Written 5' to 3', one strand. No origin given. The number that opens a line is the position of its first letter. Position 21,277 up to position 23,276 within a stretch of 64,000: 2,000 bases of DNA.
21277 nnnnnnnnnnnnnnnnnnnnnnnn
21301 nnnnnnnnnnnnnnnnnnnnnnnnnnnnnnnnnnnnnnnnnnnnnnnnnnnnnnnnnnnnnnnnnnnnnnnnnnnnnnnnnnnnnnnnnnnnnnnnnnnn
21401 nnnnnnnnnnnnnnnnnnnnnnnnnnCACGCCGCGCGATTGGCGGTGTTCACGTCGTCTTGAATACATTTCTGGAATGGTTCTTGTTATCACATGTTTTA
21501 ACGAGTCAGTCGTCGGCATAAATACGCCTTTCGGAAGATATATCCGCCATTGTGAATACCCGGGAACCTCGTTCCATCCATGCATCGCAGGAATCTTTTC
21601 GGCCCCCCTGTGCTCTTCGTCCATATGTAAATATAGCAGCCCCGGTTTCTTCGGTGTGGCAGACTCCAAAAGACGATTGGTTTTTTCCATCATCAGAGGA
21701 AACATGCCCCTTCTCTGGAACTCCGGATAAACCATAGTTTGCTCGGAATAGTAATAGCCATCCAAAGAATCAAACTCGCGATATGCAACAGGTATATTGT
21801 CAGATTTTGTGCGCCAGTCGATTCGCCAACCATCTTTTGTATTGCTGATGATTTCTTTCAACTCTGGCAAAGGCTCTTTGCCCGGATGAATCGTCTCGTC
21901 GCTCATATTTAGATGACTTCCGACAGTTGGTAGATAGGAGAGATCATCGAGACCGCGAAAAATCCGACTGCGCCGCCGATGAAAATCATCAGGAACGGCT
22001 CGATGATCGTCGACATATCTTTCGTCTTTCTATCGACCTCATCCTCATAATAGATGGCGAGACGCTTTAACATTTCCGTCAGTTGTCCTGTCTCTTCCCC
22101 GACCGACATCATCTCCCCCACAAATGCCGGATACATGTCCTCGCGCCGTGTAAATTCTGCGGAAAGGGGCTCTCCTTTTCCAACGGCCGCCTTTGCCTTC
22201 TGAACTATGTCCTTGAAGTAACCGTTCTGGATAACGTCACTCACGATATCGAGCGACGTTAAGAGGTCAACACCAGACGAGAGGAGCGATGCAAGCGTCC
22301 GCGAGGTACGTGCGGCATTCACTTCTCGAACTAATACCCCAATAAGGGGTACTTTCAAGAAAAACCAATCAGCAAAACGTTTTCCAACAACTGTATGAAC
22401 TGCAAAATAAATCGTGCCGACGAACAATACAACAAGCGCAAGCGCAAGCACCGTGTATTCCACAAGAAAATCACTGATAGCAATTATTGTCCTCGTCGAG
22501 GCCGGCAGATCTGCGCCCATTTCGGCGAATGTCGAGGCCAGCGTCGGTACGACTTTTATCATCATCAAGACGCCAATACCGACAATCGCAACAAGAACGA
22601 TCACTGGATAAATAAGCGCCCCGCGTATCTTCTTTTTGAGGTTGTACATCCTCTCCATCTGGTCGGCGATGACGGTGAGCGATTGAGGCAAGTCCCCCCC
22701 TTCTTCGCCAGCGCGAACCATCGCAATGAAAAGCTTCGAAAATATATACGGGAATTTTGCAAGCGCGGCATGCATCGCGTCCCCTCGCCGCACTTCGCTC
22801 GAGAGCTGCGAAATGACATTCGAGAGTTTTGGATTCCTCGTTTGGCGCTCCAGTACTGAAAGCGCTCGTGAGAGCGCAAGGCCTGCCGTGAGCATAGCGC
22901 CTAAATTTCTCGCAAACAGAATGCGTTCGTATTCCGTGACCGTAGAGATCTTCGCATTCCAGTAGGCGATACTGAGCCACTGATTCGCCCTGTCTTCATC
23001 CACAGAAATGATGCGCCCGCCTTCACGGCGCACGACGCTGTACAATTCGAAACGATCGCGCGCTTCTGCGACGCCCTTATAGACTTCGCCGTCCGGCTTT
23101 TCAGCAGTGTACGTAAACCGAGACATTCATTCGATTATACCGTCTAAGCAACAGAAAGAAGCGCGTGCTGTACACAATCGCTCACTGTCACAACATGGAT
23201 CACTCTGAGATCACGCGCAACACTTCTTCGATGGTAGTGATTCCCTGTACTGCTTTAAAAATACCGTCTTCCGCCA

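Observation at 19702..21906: Pilin-like giant protein whose prepilin cleavage motif is preceded by a ~160-aa cytoplasmic GNAT-like domain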

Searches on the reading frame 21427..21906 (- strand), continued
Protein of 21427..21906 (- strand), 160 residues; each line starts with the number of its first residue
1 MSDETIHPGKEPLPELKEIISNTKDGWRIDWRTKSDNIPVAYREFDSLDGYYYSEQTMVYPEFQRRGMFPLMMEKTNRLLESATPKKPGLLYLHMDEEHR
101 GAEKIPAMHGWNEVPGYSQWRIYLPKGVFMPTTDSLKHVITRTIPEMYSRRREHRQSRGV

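Call 58: find_encoding_contigs(protein=P0153, flank=4000, max_places=2)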
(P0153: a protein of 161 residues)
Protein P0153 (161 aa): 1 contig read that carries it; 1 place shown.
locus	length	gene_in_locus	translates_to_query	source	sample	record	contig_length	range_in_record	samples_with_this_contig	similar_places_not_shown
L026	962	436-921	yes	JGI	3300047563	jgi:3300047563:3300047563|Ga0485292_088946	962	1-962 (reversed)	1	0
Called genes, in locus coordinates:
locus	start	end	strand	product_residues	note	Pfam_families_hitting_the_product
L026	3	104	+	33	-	?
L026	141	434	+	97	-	PF09650:PHA_gran_rgn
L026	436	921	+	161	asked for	PF00583:Acetyltransf_1 (weak)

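Call 66: predict_structure(alignment_id=A4)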
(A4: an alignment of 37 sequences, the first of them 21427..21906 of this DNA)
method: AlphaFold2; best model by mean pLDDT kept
length: 160 residues; sequences in the alignment: 37
mean_pLDDT: 89.0   pTM: 0.80
mean pLDDT of the five models: 89.0, 89.0, 88.5, 87.8, 87.0
residues with pLDDT >= 90: 113; 70-90: 31; 50-70: 16; < 50: 0
segments of 3 or more residues with pLDDT < 50: none
pLDDT, mean of each block of 10 residues (from residue 1): 57 91 94 96 94 92 91 96 97 86 94 95 98 95 78 71
secondary structure, 60 per line:
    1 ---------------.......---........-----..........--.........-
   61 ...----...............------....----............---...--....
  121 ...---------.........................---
elements in order: E16-22 E26-33 E39-48 E51-59 H68-82 E89-92 H97-108 E112-114 E117-123 H133-157
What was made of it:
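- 21469..21906 (-): N-terminal extension, aa 1-146: a divergent mini-GNAT domain with four strands, then helix, strand, helix, two strands and a C-terminal helix. No helices lie between the first strands, where the canonical fold (own knowledge) has alpha1-alpha2. AlphaFold model pLDDT 89, pTM 0.80 (call 66).
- On GNAT acetyltransferase superfamily: Model pLDDT 89, pTM 0.80 (call 66).
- Closest known: GNAT. Different: The model has four consecutive strands with no helix where I would expect alpha1-alpha2 (own knowledge of the canonical fold; call 66).
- The AlphaFold model predicts one long helix (aa 133-157) running through the leader, which might hinder access to the cut site (call 66). The fold is predicted with high confidence (call 66).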

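Call 70: fold_search(model_id=the predicted structure, library=pdb)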
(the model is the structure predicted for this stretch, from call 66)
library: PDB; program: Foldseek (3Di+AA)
matches with E <= 10: 1189; with E <= 0.001: 71
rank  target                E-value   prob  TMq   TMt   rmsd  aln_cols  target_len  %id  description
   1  4u9w_C                9.6e-05  1.00  0.46  0.39   3.4       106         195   16  Crystal Structure of NatD bound to H4/H2A peptide and CoA (released 2015-01-28)
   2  5isv_B                1.1e-04  1.00  0.51  0.53   5.7       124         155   16  Crystal structure of the ribosomal-protein-S18-alanine N-acetyltransferase from Escherichia coli (released 2016-04-13)
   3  4u9w_D                1.1e-04  1.00  0.47  0.40   3.4       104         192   17  Crystal Structure of NatD bound to H4/H2A peptide and CoA (released 2015-01-28)
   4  7kwh_A                1.2e-04  1.00  0.48  0.46   5.3       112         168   11  Spermidine N-acetyltransferase SpeG K23-Y30 chimera from Vibrio cholerae and hSSAT (released 2020-12-16)
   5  2cnm_A                1.2e-04  1.00  0.50  0.53   6.0       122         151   18  RimI - Ribosomal S18 N-alpha-protein acetyltransferase in complex with a bisubstrate inhibitor (Cterm-Arg-Arg-Phe-Tyr- (released 2007-05-22)
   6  3ey5                  1.2e-04  1.00  0.50  0.46   6.5       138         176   14  Putative acetyltransferase from GNAT family from Bacteroides thetaiotaomicron. (released 2008-11-18)
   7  8pty_C                1.4e-04  1.00  0.45  0.19   3.9       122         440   15  Cryo-EM structure of human Elp123 in complex with 5'-deoxyadenosine and methionine (released 2024-04-17)
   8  7kwh_C                1.9e-04  1.00  0.48  0.46   5.1       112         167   14  Spermidine N-acetyltransferase SpeG K23-Y30 chimera from Vibrio cholerae and hSSAT (released 2020-12-16)
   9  7kwh_F                2.1e-04  1.00  0.51  0.49   5.2       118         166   13  Spermidine N-acetyltransferase SpeG K23-Y30 chimera from Vibrio cholerae and hSSAT (released 2020-12-16)
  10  5us1_B                2.4e-04  1.00  0.47  0.42   5.9       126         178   17  Crystal structure of aminoglycoside acetyltransferase AAC(2')-Ia in complex with N2'-acetylgentamicin C1A and coenzyme (released 2017-03-15)
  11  5isv_A                2.4e-04  1.00  0.51  0.52   6.9       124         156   14  Crystal structure of the ribosomal-protein-S18-alanine N-acetyltransferase from Escherichia coli (released 2016-04-13)
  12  5wje_A                2.4e-04  1.00  0.47  0.47   8.6       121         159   13  Crystal structure of Naa80 bound to a bisubstrate analogue (released 2018-03-28)
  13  8ptx_C                2.7e-04  1.00  0.52  0.18   3.7       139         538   16  Cryo-EM structure of human Elp123 in complex with tRNA, acetyl-CoA, 5'-deoxyadenosine and methionine (released 2024-04-17)
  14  7kwh_D                2.9e-04  1.00  0.48  0.47   5.1       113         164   14  Spermidine N-acetyltransferase SpeG K23-Y30 chimera from Vibrio cholerae and hSSAT (released 2020-12-16)
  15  7kx2_A                2.9e-04  1.00  0.49  0.47   5.2       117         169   14  Spermidine N-acetyltransferase SpeG F149A mutant from Vibrio cholerae (released 2020-12-16)
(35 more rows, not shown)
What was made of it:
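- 21469..21906 (-): Foldseek against PDB gave 71 hits at E<=1e-3, and the top 50 are all GNATs (call 70).
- On GNAT acetyltransferase superfamily: 71 PDB matches at E<=1e-3, and the top 50 are all GNATs, TM about 0.45-0.53 (call 70).
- Closest known: GNAT. Same: The predicted fold matches (call 70).
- GNAT fold: calls 66, 70.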

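Call 75: search_protein_families(library=ncbifam, proteins=[window:21469-21906:-, P0121, P0131, P0138, P0179], max_evalue=0.1)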
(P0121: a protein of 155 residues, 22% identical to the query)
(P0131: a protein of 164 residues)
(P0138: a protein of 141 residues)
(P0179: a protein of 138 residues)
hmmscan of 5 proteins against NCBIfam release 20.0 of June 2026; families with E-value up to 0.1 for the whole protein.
window:21469-21906:- (146 aa): 0 families

P0121 (155 aa): 0 families

P0131 (164 aa): 0 families

P0138 (141 aa): 1 family
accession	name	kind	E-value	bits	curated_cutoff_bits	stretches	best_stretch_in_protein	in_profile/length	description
NF000115.2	AAC_6p_Iad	exception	0.08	13.1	275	0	29-72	65-108/144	aminoglycoside N-acetyltransferase AAC(6')-Iad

P0179 (138 aa): 7 families
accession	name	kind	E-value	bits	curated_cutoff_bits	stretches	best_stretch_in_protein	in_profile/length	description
TIGR01575.1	rimI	equivalog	0.00065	19.9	86.4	1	49-113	58-122/132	ribosomal protein S18-alanine N-acetyltransferase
NF000110.2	AAC_6p_If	exception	0.0041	17.3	300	1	45-106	71-132/144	aminoglycoside N-acetyltransferase AAC(6')-If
NF000138.1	AAC_6p_Iz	exception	0.0088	16.2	320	1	28-106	55-139/153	aminoglycoside N-acetyltransferase AAC(6')-Iz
NF033075.0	AAC_6p_Steno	equivalog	0.019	15.1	290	1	43-106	72-135/148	aminoglycoside 6'-N-acetyltransferase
NF007025.1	PRK09491.1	equivalog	0.033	14.2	173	1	52-113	68-129/145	ribosomal protein S18-alanine N-acetyltransferase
NF000497.1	AAC_6p_Iak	exception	0.059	13.4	325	1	45-106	78-139/153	aminoglycoside N-acetyltransferase AAC(6')-Iak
NF040503.1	resist_ArsN1a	equivalog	0.063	13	170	1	52-109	82-139/159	arsinothricin resistance N-acetyltransferase ArsN1 family A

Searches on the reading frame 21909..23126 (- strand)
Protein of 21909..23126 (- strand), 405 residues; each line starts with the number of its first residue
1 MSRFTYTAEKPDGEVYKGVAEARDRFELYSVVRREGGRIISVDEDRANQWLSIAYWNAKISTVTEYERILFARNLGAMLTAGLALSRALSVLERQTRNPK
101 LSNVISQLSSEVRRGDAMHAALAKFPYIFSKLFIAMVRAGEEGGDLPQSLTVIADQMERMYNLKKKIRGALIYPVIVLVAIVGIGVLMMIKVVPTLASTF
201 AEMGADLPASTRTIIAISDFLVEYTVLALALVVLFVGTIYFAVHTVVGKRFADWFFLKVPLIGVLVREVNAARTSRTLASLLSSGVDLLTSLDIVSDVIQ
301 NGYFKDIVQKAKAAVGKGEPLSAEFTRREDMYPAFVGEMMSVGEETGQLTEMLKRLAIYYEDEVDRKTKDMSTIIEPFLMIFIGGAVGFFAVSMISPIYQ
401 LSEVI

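Call 4: search_protein_families(library=pfam, proteins=[window:21909-23126:-], max_evalue=1)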
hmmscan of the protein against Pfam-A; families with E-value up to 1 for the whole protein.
window:21909-23126:- (405 aa): 1 family
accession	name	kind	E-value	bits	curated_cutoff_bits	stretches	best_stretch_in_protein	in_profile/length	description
PF00482.28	T2SSF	-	3.7e-61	205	25.2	2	71-194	1-125/125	Type II secretion system (T2SS), protein F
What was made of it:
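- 21909..23126 (-): pilC-type platform protein (405 aa). Its TAA stop (21911-21909) lies 2 nt before the next ATG. PF00482 T2SSF, E=3.7e-61 (call 4).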
